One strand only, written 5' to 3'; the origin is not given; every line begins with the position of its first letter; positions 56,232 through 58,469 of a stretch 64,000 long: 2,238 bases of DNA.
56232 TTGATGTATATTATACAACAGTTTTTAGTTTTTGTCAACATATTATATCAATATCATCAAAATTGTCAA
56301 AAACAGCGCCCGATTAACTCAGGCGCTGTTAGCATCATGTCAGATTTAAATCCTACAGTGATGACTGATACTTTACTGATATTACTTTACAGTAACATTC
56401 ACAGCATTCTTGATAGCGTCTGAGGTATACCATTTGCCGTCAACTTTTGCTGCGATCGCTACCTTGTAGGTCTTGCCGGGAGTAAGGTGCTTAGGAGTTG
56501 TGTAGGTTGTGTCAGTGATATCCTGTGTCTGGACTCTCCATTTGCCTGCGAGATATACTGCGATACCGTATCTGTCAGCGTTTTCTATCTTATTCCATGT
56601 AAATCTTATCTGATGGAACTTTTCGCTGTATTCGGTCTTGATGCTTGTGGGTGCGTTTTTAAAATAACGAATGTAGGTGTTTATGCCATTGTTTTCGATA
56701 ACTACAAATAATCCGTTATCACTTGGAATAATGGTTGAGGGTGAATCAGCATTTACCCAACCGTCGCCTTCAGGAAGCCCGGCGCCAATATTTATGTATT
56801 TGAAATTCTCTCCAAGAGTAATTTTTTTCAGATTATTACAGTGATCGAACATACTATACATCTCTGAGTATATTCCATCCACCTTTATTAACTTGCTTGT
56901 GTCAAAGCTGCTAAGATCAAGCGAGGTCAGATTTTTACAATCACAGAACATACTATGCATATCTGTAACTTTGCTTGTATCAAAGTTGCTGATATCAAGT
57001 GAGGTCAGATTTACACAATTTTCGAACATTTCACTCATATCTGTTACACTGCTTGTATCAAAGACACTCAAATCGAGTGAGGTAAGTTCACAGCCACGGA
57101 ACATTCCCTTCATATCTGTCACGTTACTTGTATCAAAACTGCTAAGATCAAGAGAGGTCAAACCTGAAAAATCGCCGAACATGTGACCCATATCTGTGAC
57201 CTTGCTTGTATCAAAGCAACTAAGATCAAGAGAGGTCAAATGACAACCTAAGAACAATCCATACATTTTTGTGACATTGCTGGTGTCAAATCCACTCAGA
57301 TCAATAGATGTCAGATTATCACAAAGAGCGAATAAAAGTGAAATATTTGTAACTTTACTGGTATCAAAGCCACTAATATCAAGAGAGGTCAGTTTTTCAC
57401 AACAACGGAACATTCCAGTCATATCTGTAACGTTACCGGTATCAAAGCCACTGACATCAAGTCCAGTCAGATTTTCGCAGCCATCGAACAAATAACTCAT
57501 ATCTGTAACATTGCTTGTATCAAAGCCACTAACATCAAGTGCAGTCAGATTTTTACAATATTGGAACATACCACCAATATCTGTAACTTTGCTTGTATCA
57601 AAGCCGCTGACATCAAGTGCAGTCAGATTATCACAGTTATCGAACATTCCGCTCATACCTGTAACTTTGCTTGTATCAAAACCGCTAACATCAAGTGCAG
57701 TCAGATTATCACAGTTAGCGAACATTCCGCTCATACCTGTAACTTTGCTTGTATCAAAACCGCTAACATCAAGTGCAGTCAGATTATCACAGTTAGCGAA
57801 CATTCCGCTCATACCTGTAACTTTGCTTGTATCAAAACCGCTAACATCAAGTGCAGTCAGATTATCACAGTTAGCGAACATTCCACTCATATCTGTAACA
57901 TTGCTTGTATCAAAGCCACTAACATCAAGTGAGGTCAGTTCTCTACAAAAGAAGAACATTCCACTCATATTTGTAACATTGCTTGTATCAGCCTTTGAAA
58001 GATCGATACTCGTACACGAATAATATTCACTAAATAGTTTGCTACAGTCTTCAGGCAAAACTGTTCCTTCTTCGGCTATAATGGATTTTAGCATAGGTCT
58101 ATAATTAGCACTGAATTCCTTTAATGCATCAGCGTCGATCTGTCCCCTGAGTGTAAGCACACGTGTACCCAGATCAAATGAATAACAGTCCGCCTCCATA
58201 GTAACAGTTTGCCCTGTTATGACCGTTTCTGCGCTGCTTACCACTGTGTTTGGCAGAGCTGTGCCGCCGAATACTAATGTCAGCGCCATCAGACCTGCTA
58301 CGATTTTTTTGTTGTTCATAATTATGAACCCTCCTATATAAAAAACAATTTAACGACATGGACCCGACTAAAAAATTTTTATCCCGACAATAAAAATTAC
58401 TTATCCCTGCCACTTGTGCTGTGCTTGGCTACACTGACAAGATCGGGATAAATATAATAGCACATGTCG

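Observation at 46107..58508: Tandem array of seven paralogous secreted LRR/DUF285 surface proteins with near-identical signal peptides and C-terminal domains but variable repeat cores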

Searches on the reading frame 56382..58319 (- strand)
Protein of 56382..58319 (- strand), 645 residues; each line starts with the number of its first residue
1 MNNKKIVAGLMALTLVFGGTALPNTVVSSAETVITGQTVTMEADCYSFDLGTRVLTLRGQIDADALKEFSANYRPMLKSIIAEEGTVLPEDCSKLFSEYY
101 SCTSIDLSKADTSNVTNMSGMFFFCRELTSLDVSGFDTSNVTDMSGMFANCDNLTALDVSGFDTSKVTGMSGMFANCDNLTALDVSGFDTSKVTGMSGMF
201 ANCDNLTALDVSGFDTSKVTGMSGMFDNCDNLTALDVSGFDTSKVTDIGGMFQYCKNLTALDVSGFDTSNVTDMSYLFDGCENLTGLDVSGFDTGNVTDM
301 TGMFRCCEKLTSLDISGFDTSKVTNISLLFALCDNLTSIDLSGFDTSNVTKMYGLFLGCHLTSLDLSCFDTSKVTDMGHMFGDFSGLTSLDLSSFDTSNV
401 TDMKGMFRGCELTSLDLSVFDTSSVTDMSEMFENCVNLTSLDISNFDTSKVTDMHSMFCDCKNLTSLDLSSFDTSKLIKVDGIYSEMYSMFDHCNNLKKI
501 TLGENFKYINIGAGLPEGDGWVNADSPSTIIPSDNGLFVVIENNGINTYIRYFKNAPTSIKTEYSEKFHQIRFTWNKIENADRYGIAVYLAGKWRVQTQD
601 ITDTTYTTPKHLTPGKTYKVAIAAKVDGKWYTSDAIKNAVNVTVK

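Call 3: search_protein_families(library=pfam, proteins=[window:56382-58319:-], max_evalue=0.01)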
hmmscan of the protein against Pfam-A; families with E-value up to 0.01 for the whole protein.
window:56382-58319:- (645 aa): 9 families
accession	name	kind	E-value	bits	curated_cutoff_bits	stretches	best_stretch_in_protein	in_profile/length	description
PF03382.20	DUF285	-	6.5e-101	332.9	25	5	91-206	2-113/120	Mycoplasma protein of unknown function, DUF285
PF12799.13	LRR_4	-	7.1e-19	67.8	27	0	411-446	2-33/44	Leucine Rich repeats (2 copies)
PF13306.12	LRR_5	-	8.4e-18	64.9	27.7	4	147-284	7-126/127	BspA type Leucine rich repeat region (6 copies)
PF13855.12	LRR_8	-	1.4e-15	57.3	27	0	430-471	19-58/61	Leucine rich repeat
PF25013.1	LRR_Zer-1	-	2.7e-12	47.4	27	1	381-471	4-95/137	Zer-1-like, Leucine-rich repeats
PF23952.1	LRR_EndoS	-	1.9e-08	35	27.9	0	176-238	54-114/116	Endo-beta-N-acetylglucosaminidase EndoS LRR domain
PF24048.1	LRR_NXF1-5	-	5e-07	29.8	30.5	0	433-476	51-94/142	NXF1/2/3/5 leucine-rich repeat domain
PF24758.1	LRR_At5g56370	-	0.00012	22.3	27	0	405-470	32-94/227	FBD-associated F-box protein At5g56370, LRR repeats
PF17292.8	POB3_N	-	0.0052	17.7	23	0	101-150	36-85/93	POB3-like N-terminal PH domain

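Call 11: find_encoding_contigs(protein=window:56382-58319:-, flank=10000, max_places=6)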
Protein window:56382-58319:- (645 aa): no gene with exactly this product is on record in the collection.

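Call 71: search_protein_families(library=ncbifam, proteins=[window:56382-58319:-], max_evalue=0.001)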
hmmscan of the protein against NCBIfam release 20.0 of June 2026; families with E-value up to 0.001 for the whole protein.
window:56382-58319:- (645 aa): 4 families
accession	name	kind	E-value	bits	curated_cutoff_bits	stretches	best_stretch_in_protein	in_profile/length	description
TIGR02167.2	Liste_lipo_26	repeat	9.1e-156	504.1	30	15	251-276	1-26/26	PARCEL repeat-containing surface protein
NF045896.1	Mbov_0838_LP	exception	2.5e-44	151.9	500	4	391-489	263-359/433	Mbov_0838 family PARCEL repeat surface lipoprotein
NF033190.2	inl_like_NEAT_1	exception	7.5e-09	34.4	1275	1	218-452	252-454/754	NEAT domain-containing leucine-rich repeat protein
NF041381.1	XopAC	subfamily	9e-06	24.6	450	0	308-400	89-175/451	XopAC/AvrAC family type III secretion system effector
